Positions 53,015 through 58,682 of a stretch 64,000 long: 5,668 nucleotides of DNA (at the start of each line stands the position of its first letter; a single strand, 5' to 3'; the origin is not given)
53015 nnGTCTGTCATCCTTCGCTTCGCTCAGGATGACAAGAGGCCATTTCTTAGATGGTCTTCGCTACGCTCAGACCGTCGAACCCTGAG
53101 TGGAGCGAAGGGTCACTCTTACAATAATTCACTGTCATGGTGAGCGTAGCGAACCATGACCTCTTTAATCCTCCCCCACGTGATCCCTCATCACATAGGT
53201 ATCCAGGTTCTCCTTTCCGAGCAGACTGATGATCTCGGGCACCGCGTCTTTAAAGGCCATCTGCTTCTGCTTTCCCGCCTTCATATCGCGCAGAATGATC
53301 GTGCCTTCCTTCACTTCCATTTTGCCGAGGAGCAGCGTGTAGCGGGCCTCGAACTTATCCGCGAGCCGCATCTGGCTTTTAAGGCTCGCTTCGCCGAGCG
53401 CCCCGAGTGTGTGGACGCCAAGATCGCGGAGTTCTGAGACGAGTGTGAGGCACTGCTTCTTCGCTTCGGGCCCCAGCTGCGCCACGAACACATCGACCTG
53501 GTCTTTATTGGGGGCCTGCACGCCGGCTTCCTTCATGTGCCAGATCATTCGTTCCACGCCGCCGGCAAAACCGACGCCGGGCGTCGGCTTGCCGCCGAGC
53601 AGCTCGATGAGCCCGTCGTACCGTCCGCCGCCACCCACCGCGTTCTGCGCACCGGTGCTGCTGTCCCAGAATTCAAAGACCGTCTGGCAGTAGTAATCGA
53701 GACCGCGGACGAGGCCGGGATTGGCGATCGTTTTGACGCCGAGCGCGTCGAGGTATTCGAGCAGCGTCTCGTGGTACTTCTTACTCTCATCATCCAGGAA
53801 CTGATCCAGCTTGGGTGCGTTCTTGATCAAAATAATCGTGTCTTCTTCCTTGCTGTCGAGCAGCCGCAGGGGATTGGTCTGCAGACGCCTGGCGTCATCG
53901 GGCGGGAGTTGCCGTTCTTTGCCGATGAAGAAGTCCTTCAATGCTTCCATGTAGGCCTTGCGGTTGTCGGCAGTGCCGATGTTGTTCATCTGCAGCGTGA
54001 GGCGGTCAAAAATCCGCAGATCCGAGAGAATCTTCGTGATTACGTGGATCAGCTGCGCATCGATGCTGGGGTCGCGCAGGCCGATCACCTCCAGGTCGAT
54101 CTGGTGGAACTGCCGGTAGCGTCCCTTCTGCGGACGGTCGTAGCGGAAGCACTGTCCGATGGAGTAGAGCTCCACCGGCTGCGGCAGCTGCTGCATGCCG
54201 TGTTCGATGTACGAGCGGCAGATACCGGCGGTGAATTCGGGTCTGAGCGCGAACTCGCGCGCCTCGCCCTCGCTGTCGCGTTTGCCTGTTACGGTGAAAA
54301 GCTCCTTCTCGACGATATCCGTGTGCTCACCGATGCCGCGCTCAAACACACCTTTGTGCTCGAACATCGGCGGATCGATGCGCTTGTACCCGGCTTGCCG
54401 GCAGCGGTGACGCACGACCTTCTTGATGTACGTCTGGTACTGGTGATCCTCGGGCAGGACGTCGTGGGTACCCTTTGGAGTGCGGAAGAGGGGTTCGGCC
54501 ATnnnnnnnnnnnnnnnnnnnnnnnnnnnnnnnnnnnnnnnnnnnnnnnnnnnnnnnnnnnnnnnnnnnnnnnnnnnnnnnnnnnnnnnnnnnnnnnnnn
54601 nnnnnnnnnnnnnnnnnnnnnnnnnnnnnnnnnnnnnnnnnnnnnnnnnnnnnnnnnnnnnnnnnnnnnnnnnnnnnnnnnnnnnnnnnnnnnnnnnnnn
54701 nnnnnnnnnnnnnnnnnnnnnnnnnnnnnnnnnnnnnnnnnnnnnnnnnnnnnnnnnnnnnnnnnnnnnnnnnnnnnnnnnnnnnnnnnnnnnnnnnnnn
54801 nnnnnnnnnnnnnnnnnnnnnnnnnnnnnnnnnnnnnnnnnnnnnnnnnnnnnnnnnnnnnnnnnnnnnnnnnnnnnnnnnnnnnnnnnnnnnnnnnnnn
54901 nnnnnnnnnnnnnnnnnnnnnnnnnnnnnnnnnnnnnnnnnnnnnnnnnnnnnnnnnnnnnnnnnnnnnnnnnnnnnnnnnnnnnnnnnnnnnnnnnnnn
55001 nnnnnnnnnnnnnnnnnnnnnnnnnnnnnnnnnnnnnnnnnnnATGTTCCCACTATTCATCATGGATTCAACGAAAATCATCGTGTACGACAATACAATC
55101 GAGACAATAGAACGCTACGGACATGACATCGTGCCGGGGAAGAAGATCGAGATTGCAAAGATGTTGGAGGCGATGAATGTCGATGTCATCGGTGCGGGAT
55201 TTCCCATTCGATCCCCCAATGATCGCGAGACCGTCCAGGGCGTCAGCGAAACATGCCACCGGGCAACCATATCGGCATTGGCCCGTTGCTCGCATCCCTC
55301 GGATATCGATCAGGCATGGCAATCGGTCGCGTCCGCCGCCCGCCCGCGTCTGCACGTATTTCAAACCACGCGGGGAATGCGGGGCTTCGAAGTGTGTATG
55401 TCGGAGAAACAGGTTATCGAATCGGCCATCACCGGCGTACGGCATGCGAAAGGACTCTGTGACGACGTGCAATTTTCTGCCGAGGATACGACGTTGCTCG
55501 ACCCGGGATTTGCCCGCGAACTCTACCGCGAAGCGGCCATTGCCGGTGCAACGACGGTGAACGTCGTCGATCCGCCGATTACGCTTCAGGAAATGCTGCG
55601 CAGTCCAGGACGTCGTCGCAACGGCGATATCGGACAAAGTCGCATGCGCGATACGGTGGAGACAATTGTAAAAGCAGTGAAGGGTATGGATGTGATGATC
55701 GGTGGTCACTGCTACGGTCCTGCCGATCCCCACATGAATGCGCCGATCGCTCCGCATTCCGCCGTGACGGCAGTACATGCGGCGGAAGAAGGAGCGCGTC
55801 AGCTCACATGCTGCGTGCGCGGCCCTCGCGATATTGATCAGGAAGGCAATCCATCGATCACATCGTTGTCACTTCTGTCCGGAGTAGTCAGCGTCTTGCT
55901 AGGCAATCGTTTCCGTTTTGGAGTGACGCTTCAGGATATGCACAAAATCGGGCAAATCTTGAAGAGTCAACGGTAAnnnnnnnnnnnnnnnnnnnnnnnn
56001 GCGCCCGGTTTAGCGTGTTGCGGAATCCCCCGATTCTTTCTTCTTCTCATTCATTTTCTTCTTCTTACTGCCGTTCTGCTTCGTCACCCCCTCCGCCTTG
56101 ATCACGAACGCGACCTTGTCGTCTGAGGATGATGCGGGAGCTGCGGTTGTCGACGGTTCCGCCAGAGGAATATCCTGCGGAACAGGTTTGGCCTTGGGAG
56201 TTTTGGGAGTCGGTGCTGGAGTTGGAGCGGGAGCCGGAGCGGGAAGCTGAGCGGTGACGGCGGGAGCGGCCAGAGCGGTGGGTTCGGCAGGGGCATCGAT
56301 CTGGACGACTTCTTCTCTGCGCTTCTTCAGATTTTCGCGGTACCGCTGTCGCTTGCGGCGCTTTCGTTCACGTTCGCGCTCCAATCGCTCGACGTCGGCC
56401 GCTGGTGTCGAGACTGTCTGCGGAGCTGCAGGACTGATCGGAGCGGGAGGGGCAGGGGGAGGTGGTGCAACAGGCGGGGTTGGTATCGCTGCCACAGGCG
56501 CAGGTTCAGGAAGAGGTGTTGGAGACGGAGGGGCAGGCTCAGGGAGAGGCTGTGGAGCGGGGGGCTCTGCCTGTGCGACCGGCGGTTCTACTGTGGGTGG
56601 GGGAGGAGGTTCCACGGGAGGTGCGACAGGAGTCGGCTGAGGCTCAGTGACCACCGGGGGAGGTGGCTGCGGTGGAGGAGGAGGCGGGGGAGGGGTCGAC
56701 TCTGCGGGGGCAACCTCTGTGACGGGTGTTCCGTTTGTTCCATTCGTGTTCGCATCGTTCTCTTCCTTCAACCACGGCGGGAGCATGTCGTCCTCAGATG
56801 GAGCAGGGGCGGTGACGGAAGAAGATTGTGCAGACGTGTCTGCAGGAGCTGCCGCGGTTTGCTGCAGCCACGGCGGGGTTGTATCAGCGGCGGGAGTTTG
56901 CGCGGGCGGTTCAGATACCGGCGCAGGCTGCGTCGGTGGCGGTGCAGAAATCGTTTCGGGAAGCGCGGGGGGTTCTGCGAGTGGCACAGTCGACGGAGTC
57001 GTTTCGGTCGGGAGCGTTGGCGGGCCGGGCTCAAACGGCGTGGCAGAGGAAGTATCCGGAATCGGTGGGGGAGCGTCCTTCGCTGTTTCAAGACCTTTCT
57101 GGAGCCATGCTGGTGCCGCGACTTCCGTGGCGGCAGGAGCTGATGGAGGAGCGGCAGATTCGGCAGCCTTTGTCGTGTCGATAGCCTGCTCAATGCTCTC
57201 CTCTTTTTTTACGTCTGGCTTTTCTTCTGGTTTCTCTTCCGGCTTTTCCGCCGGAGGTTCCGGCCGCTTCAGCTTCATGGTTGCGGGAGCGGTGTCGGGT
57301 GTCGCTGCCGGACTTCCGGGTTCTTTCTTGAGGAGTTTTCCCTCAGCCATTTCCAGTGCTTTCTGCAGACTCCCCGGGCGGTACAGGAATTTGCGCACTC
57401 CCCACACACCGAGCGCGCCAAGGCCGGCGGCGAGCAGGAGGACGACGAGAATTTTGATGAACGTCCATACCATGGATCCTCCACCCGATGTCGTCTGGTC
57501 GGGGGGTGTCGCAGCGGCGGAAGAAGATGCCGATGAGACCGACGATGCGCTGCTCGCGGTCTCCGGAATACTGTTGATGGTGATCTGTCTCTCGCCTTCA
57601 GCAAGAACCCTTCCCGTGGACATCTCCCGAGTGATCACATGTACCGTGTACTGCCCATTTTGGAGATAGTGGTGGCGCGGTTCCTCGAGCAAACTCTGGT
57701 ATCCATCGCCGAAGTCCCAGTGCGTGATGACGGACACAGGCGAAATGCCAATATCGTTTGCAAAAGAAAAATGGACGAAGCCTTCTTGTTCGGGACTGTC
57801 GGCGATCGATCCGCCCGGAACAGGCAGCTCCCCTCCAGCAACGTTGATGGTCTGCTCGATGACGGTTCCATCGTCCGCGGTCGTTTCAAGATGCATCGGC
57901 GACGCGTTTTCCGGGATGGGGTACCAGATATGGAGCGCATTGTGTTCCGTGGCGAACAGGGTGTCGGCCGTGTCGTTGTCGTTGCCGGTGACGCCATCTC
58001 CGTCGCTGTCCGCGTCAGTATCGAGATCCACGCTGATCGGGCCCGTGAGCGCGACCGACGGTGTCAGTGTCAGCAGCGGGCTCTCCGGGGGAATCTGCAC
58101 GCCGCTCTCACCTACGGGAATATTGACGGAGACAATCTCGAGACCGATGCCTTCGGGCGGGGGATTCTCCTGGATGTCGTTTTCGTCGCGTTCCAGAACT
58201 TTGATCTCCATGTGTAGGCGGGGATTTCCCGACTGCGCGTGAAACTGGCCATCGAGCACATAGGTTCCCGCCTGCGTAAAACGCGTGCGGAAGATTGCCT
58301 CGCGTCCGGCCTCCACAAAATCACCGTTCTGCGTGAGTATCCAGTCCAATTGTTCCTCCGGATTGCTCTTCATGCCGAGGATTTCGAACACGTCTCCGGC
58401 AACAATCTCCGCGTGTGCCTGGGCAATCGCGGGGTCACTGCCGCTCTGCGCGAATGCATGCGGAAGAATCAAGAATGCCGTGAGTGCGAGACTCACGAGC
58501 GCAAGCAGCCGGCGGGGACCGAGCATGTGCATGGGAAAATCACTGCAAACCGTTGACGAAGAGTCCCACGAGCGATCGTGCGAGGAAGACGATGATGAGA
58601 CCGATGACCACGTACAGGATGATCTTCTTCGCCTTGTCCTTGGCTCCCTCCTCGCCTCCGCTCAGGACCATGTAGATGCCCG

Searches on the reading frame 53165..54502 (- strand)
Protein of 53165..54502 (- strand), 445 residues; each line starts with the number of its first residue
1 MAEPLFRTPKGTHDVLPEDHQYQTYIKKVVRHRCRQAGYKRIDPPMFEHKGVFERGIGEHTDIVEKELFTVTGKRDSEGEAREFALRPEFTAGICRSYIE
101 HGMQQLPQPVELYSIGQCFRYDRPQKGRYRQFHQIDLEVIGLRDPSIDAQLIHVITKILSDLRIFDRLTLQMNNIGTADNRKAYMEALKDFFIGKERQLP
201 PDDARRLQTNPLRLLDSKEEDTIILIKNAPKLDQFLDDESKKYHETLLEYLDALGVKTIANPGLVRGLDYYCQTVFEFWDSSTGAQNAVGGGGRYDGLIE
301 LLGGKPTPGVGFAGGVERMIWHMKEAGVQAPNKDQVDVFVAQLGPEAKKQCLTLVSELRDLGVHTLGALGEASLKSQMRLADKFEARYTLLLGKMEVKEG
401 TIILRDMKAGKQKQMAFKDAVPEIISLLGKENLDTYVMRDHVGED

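Call 12: search_protein_families(library=ncbifam, proteins=[window:53165-54502:-])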
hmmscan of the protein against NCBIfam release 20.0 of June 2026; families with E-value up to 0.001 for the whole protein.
window:53165-54502:- (445 aa): 22 families
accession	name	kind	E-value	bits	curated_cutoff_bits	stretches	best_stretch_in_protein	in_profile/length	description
TIGR00442.1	hisS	equivalog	2e-130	435.4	286.75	1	8-416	2-405/406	histidine--tRNA ligase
NF009085.0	PRK12420.1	equivalog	2.9e-42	145.5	540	2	240-418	242-420/426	histidine--tRNA ligase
TIGR00443.1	hisZ_biosyn_reg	equivalog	9.2e-40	136.7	271.65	1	13-320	1-309/314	ATP phosphoribosyltransferase regulatory subunit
NF008942.0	PRK12292.2-5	equivalog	2.2e-31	109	643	2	8-165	11-160/434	ATP phosphoribosyltransferase regulatory subunit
NF008953.0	PRK12295.1-6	equivalog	2.3e-25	89.3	384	2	26-166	15-143/384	ATP phosphoribosyltransferase regulatory subunit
NF008941.0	PRK12292.2-4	equivalog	3.5e-25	88.8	447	2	5-175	6-165/393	ATP phosphoribosyltransferase regulatory subunit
NF008940.0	PRK12292.2-3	equivalog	1.5e-24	86.6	450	1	6-360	3-357/404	ATP phosphoribosyltransferase regulatory subunit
NF008936.0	PRK12292.1-3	equivalog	3.4e-20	72.2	492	2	8-159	7-147/406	ATP phosphoribosyltransferase regulatory subunit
NF008945.0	PRK12292.3-3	equivalog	4.8e-15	55.5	409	2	8-162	2-142/368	ATP phosphoribosyltransferase regulatory subunit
NF008943.0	PRK12292.3-1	equivalog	2.5e-14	53.1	690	1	8-165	26-170/403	ATP phosphoribosyltransferase regulatory subunit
NF008950.0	PRK12295.1-3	equivalog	5e-14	52.4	492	2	261-319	317-374/387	ATP phosphoribosyltransferase regulatory subunit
NF008951.0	PRK12295.1-4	equivalog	6.5e-13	48.3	364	1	263-319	311-366/374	ATP phosphoribosyltransferase regulatory subunit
NF008938.0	PRK12292.1-6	equivalog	6.1e-12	45.1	833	1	8-164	8-153/420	ATP phosphoribosyltransferase regulatory subunit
NF008939.0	PRK12292.2-1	equivalog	2.1e-10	39.9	335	1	10-329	7-328/391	ATP phosphoribosyltransferase regulatory subunit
NF008948.0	PRK12295.1-1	equivalog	3.7e-10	39.4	622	1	261-319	309-368/376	ATP phosphoribosyltransferase regulatory subunit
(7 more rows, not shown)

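Call 13: search_protein_families(library=pfam, proteins=[window:53165-54502:-])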
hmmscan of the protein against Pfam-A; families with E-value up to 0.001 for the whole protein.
window:53165-54502:- (445 aa): 4 families
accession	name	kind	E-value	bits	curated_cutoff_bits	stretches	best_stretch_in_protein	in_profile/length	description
PF13393.11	tRNA-synt_His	-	2.7e-33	116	25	1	11-318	1-307/308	Histidyl-tRNA synthetase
PF00587.30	tRNA-synt_2b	-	1.1e-16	61.9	29.3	1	80-291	7-133/179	tRNA synthetase class II core domain (G, H, P, S and T)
PF03129.25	HGTP_anticodon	-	3.9e-11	43.4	21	1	337-425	1-92/94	Anticodon binding domain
PF01409.25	tRNA-synt_2d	-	7.8e-05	22.7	19.8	1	74-162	71-153/246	tRNA synthetases class II core domain (F)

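Call 14: find_related_loci(query=window:53165-54502:-, collection=genome_contigs, flank=4000)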
Query window:53165-54502:- (445 aa) in genome_contigs; peptide patterns used: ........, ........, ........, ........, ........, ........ (x = any residue, [..] = any of these).
132 stretches matched a pattern; 116 encode a relative of the query (tblastn E <= 1e-3); the best 80 are kept; 80 distinct loci.
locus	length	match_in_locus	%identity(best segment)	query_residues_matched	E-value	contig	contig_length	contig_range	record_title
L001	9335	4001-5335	96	1-445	0e+0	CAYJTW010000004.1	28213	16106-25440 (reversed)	MAG TPA_asm: uncultured Candidatus Peribacteria bacterium isolate ERP125453_co1_133 genome assembly, contig: NODE_1434_l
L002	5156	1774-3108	93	1-445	0e+0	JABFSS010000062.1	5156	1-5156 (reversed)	MAG: Candidatus Peribacteraceae bacterium isolate WB-IL-18 seq_10966, whole genome shotgun sequence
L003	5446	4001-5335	93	1-445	0e+0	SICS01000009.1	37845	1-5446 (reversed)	MAG: Candidatus Peribacteria bacterium isolate Baikal-deep-G211 BACOMB-C4643, whole genome shotgun sequence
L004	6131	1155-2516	90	1-445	0e+0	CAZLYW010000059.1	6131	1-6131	MAG TPA_asm: uncultured Candidatus Peribacteria bacterium isolate binchicken_co21_414 genome assembly, contig: NODE_1510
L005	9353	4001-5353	90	1-444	0e+0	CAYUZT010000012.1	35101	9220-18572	MAG TPA_asm: uncultured Candidatus Peribacteria bacterium isolate SRP178908_co1_310 genome assembly, contig: NODE_678_le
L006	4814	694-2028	88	1-445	0e+0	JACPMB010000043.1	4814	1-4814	MAG: Candidatus Peregrinibacteria bacterium isolate NC_groundwater_536_Ag_S-0.1um_55_10 S35_SO-1_scaffold_634217, whole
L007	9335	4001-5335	89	1-445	0e+0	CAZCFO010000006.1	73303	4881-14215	MAG TPA_asm: uncultured Candidatus Peribacteria bacterium isolate SRP292972_co3_91 genome assembly, contig: NODE_350_len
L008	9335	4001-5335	84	1-445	0e+0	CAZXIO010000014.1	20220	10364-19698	MAG TPA_asm: uncultured Candidatus Peribacteria bacterium isolate ERP125453_co2_86 genome assembly, contig: NODE_857_len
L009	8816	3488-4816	84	1-443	0e+0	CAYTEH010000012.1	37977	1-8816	MAG TPA_asm: uncultured Candidatus Peribacteria bacterium isolate binchicken_co105_446 genome assembly, contig: NODE_127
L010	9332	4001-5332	83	1-444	0e+0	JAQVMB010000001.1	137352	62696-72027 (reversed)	MAG: Candidatus Peribacteraceae bacterium isolate STF1_123 NODE_147_length_137352_cov_4.295799_Sandtown_F1, whole genome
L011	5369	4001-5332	82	1-444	0e+0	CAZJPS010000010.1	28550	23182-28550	MAG TPA_asm: uncultured Candidatus Peribacteria bacterium isolate binchicken_co346_29 genome assembly, contig: NODE_303_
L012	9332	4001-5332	82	1-444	0e+0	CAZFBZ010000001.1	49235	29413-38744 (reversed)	MAG TPA_asm: uncultured Candidatus Peribacteria bacterium isolate SRP342105_co2_218 genome assembly, contig: NODE_638_le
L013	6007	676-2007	82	1-444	0e+0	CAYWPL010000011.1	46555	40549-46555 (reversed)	MAG TPA_asm: uncultured Candidatus Peribacteria bacterium isolate SRP192515_co2_160 genome assembly, contig: NODE_471_le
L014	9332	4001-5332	82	1-444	0e+0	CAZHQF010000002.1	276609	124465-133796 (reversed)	MAG TPA_asm: uncultured Candidatus Peribacteria bacterium isolate SRP342105_co2_105 genome assembly, contig: NODE_14_len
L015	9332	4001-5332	81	1-444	0e+0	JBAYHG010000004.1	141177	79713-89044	MAG: Candidatus Peribacteraceae bacterium isolate SO_2016_GW1_144 scaffold00264_OW334_2016, whole genome shotgun sequenc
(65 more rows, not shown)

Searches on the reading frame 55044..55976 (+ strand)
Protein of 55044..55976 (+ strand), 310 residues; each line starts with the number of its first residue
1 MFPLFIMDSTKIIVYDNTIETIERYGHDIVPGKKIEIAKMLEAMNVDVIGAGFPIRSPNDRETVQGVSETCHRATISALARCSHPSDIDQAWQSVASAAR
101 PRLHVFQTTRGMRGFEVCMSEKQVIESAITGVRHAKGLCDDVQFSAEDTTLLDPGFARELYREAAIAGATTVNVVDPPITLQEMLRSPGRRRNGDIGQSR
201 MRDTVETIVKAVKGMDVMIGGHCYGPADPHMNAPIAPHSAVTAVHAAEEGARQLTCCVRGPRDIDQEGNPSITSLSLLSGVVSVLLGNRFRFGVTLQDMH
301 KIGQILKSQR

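Call 12: search_protein_families(library=ncbifam, proteins=[window:55044-55976:+])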
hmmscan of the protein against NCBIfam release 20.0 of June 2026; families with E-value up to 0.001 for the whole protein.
window:55044-55976:+ (310 aa): 11 families
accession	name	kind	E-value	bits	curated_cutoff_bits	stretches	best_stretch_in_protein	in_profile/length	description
NF002086.0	PRK00915.1-3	equivalog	9.4e-40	136.6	532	1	8-260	3-233/516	2-isopropylmalate synthase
NF002087.0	PRK00915.1-4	equivalog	3.2e-36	124.9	729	1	8-260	3-233/516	2-isopropylmalate synthase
NF002088.0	PRK00915.1-5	equivalog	2.4e-33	115.4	697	1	12-176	4-169/514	2-isopropylmalate synthase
TIGR00973.1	leuA_bact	equivalog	2.5e-33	115.3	598.7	1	11-177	1-168/494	2-isopropylmalate synthase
NF002084.0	PRK00915.1-1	equivalog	2.5e-28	98.9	748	1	9-260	2-231/523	2-isopropylmalate synthase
NF002085.0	PRK00915.1-2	subfamily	2e-21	76.4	517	1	9-176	11-175/504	2-isopropylmalate synthase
TIGR02090.1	LEU1_arch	subfamily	1.3e-20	73.9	484.75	1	14-177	3-163/363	isopropylmalate/citramalate/homocitrate synthases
NF041069.1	IPMS_Sufob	equivalog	3.4e-16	59.5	600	1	14-260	3-221/371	isopropylmalate synthase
NF042434.1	IPMS_Lepto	equivalog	6.4e-14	51.7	500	1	33-174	28-175/374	2-isopropylmalate synthase LeuA2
TIGR02146.1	LysS_fung_arch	equivalog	8.8e-09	35.1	413.55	1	32-176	20-160/344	homocitrate synthase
TIGR02660.1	nifV_homocitr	equivalog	7.5e-07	28.8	462.9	1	33-176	24-163/365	homocitrate synthase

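Call 13: search_protein_families(library=pfam, proteins=[window:55044-55976:+])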
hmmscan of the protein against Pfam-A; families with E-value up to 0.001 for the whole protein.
window:55044-55976:+ (310 aa): 1 family
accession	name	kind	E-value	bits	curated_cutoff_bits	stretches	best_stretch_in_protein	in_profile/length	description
PF00682.25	HMGL-like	-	2.6e-24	86.5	29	1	32-176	23-163/260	HMGL-like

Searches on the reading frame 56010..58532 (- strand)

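Call 12: search_protein_families(library=ncbifam, proteins=[window:56010-58532:-])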
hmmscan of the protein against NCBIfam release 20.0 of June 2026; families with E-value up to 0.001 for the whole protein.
window:56010-58532:- (840 aa): 0 families

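Call 13: search_protein_families(library=pfam, proteins=[window:56010-58532:-])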
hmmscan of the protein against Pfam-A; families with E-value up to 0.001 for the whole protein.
window:56010-58532:- (840 aa): 2 families
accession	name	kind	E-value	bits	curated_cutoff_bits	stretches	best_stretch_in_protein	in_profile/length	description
PF18911.6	PKD_4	-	6.6e-08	32.9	27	1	270-303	37-70/85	PKD domain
PF00801.26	PKD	-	0.00024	21.5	23.5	0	265-299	27-63/80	PKD domain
